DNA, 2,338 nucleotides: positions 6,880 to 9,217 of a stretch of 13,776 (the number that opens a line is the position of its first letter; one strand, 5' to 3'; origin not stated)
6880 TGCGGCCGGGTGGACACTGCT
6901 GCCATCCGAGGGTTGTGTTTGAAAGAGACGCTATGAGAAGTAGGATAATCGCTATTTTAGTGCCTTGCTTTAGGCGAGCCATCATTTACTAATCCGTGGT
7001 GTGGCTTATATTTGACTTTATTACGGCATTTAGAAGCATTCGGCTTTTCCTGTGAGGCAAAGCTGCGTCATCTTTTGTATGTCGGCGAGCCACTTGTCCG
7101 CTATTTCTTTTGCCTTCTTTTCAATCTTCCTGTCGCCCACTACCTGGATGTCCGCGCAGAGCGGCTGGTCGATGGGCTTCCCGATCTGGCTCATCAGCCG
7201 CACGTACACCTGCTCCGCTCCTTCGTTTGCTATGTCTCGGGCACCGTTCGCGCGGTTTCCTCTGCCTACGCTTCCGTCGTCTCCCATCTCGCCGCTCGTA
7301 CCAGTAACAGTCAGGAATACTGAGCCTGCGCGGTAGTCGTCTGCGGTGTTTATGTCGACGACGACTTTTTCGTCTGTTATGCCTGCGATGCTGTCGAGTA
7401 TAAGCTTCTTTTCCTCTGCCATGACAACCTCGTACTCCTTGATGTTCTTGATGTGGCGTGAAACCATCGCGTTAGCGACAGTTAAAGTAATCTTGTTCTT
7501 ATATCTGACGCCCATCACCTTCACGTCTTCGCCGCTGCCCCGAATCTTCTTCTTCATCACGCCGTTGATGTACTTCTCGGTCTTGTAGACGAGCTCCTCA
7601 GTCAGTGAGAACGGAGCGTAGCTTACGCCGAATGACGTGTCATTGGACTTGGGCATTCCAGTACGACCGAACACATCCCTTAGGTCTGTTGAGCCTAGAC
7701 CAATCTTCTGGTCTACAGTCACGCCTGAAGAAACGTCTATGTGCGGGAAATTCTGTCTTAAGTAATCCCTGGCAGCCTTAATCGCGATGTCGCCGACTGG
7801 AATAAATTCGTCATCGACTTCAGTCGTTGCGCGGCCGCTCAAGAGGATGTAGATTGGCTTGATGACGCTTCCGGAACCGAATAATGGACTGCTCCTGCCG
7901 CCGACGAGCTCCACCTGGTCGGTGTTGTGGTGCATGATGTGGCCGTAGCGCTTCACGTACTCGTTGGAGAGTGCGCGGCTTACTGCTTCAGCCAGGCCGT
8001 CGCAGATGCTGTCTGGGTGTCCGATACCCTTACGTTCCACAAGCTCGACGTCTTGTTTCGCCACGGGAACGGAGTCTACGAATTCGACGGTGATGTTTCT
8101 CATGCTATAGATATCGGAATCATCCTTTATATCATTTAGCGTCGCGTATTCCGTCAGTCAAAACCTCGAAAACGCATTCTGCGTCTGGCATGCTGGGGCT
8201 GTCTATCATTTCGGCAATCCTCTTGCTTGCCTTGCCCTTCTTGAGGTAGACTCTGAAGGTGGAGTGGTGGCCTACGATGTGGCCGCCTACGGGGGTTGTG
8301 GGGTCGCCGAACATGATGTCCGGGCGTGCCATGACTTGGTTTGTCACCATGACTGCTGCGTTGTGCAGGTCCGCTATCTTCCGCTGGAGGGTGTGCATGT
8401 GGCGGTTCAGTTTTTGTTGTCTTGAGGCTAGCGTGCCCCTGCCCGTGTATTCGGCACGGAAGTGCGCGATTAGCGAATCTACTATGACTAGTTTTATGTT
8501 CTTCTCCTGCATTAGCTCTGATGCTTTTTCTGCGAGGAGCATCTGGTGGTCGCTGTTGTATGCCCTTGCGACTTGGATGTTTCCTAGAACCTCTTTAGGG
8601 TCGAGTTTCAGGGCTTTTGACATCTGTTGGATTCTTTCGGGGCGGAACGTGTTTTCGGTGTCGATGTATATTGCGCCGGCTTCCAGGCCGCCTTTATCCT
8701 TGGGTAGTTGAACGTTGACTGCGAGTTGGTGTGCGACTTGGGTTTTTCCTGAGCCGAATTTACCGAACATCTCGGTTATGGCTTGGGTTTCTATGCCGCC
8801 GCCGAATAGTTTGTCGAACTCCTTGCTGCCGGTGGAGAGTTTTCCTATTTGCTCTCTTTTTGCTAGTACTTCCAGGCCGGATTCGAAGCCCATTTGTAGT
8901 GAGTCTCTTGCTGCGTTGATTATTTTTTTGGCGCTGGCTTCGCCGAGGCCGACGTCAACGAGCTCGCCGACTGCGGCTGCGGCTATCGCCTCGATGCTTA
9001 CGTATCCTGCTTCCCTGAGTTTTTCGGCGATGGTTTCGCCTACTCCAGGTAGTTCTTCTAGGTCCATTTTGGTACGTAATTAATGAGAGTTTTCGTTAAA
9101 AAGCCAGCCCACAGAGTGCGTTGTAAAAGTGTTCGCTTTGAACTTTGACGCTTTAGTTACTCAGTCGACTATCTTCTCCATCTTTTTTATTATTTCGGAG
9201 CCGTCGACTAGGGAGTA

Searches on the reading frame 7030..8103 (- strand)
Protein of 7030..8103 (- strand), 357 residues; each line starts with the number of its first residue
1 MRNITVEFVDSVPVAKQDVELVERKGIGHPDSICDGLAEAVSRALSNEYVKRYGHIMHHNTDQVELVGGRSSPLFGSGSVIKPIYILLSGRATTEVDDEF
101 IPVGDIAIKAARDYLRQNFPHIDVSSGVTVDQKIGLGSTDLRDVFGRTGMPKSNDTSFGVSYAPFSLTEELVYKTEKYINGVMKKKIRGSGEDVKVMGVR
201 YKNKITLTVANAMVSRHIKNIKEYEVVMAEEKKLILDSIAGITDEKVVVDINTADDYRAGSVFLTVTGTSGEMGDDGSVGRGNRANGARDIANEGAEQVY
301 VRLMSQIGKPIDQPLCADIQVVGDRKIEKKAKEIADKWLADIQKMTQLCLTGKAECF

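Call 5: search_protein_families(library=pfam, proteins=[window:7030-8103:-], max_evalue=0.01)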
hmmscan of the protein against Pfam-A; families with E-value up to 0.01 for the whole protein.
window:7030-8103:- (357 aa): 1 family
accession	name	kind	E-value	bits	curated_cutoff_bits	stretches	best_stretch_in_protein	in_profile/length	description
PF01941.24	AdoMet_Synthase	-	4.7e-132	441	27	2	2-287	1-289/395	S-adenosylmethionine synthetase (AdoMet synthetase)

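Call 6: search_protein_families(library=ncbifam, proteins=[window:7030-8103:-], max_evalue=0.01)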
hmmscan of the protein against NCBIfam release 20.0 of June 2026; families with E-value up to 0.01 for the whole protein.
window:7030-8103:- (357 aa): 5 families
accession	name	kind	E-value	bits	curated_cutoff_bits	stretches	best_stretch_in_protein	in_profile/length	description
NF003364.0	PRK04439.1-3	equivalog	4.1e-140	467.3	553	2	1-287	2-290/400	methionine adenosyltransferase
NF003365.0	PRK04439.1-4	equivalog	6.4e-116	387.6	577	2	1-287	2-296/406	methionine adenosyltransferase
NF003366.0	PRK04439.1-5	subfamily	8.8e-110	367.3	435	2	1-287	1-287/395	methionine adenosyltransferase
NF003363.0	PRK04439.1-2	equivalog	5.4e-94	315.2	557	2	1-288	1-294/403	methionine adenosyltransferase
NF003362.0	PRK04439.1-1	equivalog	3.6e-63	213.7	481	1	3-287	4-297/406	methionine adenosyltransferase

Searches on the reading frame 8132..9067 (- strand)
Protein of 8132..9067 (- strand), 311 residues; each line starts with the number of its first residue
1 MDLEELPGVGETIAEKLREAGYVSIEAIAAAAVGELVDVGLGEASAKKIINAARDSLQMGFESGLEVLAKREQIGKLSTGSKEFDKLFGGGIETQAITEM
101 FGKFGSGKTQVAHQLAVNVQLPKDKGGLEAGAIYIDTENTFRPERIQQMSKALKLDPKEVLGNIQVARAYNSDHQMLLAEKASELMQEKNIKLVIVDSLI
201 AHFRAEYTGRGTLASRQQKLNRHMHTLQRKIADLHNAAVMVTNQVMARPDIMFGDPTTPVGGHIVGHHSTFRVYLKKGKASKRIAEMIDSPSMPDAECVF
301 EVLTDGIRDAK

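Call 5: search_protein_families(library=pfam, proteins=[window:8132-9067:-], max_evalue=0.01)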
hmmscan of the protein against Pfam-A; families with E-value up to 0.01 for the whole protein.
window:8132-9067:- (311 aa): 10 families
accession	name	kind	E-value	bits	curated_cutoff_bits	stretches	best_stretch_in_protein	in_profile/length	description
PF08423.17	Rad51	-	6e-93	311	22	1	70-310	1-244/244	Rad51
PF00154.27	RecA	-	1.8e-15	57.6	27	1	69-288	25-231/262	recA bacterial DNA recombination protein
PF14520.12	HHH_5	-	8.9e-13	49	27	1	2-55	3-57/57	Helix-hairpin-helix domain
PF06745.19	ATPase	-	7.7e-08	32.4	26.6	1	78-246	2-166/231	KaiC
PF13481.12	AAA_25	-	7.2e-06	26.2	27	1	77-206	15-159/195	AAA domain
PF00448.28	SRP54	-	0.0037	17.4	22.7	1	98-198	4-91/196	SRP54-type protein, GTPase domain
PF11731.14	Cdd1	-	0.0038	17.8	25.5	1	2-36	7-41/86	Pathogenicity locus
PF21999.2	IMS_HHH_1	-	0.0062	17.4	27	0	5-36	2-33/53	DNA polymerase-iota, thumb domain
PF25453.1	DUF7898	-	0.0076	17.1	27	0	3-53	6-55/80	Domain of unknown function (DUF7898)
PF12826.13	HHH_2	-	0.0078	16.8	27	0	7-51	9-53/64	Helix-hairpin-helix motif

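Call 6: search_protein_families(library=ncbifam, proteins=[window:8132-9067:-], max_evalue=0.01)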
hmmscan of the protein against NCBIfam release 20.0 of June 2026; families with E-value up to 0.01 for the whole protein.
window:8132-9067:- (311 aa): 20 families
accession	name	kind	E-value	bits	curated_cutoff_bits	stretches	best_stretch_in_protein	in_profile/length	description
NF003301.0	PRK04301.1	equivalog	5.3e-148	492.3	259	1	2-309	6-315/316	DNA repair and recombination protein RadA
TIGR02236.1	recomb_radA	equivalog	3.3e-146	486.5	361.15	1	2-309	1-311/311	DNA repair and recombination protein RadA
TIGR02239.1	recomb_RAD51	equivalog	4e-101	338.2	478.05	1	8-311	8-315/316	DNA repair protein RAD51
TIGR02238.1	recomb_DMC1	equivalog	3.9e-99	331.8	447.7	1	8-310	8-314/314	meiotic recombinase Dmc1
TIGR02237.1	recomb_radB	equivalog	2.8e-37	128.6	172.4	1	85-307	2-209/210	DNA repair and recombination protein RadB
NF006861.0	PRK09361.1-1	equivalog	1.1e-25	90.5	278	1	76-309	4-229/235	DNA repair and recombination protein RadB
TIGR02012.1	tigrfam_recA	equivalog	2e-15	56.9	325.3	1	48-287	4-233/321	recombinase RecA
NF007072.0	PRK09519.1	equivalog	2.7e-09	35.9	1024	1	71-279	35-230/790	intein-containing recombinase RecA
NF004723.0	PRK06067.1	subfamily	1.4e-06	28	194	1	70-200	9-139/243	flagellar accessory protein FlaH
TIGR01954.1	nusA_Cterm_rpt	equivalog_domain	3.6e-06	27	48.15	1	9-56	1-49/50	transcription termination factor NusA, C-terminal duplication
NF009401.0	PRK12766.1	equivalog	5.2e-06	26.3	239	1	2-53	11-62/238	50S ribosomal protein L32e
TIGR03881.1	KaiC_arch_4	hypoth_equivalog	1.5e-05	24.8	247.8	1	76-208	2-99/231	KaiC domain-containing protein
TIGR00416.1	sms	equivalog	2.7e-05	23.1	403.05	1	70-208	69-188/454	DNA repair protein RadA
TIGR03878.1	thermo_KaiC_2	hypoth_equivalog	0.00013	21.4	232.2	1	88-206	29-147/259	KaiC domain-containing protein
NF052589.1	ArlH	equivalog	0.00059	19.6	215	1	80-229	5-147/229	archaellum protein ArlH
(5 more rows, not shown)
